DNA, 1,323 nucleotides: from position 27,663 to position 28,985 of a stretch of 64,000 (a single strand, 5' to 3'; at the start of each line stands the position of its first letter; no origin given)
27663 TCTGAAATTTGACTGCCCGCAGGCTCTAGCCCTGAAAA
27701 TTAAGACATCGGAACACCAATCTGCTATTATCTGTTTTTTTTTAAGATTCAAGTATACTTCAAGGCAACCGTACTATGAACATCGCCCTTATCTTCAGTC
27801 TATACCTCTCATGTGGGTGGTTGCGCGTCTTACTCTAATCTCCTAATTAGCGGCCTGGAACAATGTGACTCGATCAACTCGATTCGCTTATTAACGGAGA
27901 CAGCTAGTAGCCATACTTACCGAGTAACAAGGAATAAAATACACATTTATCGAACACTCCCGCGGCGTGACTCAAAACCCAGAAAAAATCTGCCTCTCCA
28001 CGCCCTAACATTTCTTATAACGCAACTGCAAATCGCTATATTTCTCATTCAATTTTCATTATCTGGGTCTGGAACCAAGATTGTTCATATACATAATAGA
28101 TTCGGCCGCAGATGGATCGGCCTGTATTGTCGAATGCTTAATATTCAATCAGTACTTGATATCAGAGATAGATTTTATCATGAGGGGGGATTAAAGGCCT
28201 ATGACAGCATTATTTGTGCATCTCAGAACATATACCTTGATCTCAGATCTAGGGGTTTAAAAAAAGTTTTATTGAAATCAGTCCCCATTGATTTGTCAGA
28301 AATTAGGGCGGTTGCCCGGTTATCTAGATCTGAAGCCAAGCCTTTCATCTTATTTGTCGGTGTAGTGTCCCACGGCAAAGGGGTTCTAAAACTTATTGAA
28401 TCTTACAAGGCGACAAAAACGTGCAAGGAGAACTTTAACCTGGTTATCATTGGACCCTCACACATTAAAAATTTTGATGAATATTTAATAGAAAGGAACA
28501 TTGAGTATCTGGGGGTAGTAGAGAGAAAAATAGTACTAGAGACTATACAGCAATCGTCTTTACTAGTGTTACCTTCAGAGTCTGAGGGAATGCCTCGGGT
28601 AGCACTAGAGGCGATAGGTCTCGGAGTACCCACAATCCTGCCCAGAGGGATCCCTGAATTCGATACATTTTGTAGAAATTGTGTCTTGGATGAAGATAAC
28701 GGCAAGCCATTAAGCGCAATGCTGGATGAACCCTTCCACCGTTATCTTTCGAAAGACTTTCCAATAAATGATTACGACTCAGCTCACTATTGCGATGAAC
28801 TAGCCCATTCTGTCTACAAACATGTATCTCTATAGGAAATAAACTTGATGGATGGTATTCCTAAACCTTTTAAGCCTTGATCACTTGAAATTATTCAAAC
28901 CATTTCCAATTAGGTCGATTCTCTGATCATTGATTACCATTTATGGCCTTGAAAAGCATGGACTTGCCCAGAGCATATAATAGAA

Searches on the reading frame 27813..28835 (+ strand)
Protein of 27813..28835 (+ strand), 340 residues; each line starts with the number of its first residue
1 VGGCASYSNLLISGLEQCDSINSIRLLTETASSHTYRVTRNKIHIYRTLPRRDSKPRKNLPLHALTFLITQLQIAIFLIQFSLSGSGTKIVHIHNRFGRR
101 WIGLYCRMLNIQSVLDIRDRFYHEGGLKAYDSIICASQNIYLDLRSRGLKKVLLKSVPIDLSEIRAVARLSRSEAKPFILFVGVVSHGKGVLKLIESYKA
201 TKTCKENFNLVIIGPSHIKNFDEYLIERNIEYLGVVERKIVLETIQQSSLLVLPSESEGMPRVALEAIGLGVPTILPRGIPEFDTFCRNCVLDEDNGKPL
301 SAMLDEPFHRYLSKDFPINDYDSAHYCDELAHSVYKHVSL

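Call 8: search_protein_families(library=ncbifam, proteins=[window:27813-28835:+], max_evalue=0.001)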
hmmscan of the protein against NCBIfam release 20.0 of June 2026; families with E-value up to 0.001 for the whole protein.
window:27813-28835:+ (340 aa): 15 families
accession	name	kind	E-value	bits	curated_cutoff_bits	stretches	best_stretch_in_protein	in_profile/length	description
NF047684.1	TeichurnBiosyTuaC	equivalog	8.4e-13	48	550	1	169-277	212-319/391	teichuronic acid biosynthesis protein TuaC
TIGR04157.1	glyco_rSAM_CFB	subfamily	4.6e-09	35.7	400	1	173-275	224-328/406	TIGR04157 family glycosyltransferase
NF038229.1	Glyco4_Geo_Pelo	equivalog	8.6e-07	28.3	400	1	170-280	154-269/338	GPMC system family 4 glycosyltransferase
NF007396.0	PRK09922.1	equivalog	4.7e-06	25.7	385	1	134-275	140-287/361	lipopolysaccharide 1,6-galactosyltransferase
NF050063.1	ProtGlycPglJ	equivalog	6e-06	25.7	500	1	157-269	175-287/363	N-acetylgalactosamine-N,N'-diacetylbacillosaminyl-diphospho-undecaprenol 4-alpha-N-acetylgalactosaminyltransferase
NF041876.1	EPS_EpsE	equivalog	9.7e-06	25.1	400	1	149-276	185-324/389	exopolysaccharide biosynthesis GT4 family glycosyltransferase EpsE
TIGR04047.1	MSMEG_0565_glyc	hypoth_equivalog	1.7e-05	24.1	259.85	1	172-281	189-310/373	MSMEG_0565 family glycosyltransferase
NF053787.1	GlcN_PG_synth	equivalog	1.7e-05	23.9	480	1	128-275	142-289/361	N-acetylglucosaminyl phosphatidylglycerol synthase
NF012028.0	PRK15484.1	subfamily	3.5e-05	23.1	618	1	169-217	186-234/380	lipopolysaccharide N-acetylglucosaminyltransferase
NF038255.1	exopoly_VpsD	equivalog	6.2e-05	22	300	1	129-275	156-310/381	VpsD family glycosyltransferase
TIGR03088.1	stp2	hypoth_equivalog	0.00018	20.7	409.05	1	195-275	217-300/374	TIGR03088 family PEP-CTERM/XrtA system glycosyltransferase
TIGR03999.1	thiol_BshA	equivalog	0.00019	20.5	273.7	1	190-283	213-310/375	N-acetyl-alpha-D-glucosaminyl L-malate synthase BshA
TIGR04348.1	TIGR04348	equivalog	0.00024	20.3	300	1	228-275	193-240/310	selenoneine biosynthesis selenosugar synthase SenB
NF041010.1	glycosy_Agl16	equivalog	0.00045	19.2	575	0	144-284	148-290/352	glycosylation protein Agl16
NF046085.1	XrtY_assoc_Gly1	equivalog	0.00054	18.9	400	1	179-277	212-314/387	XrtY-associated glycosyltransferase XYAG1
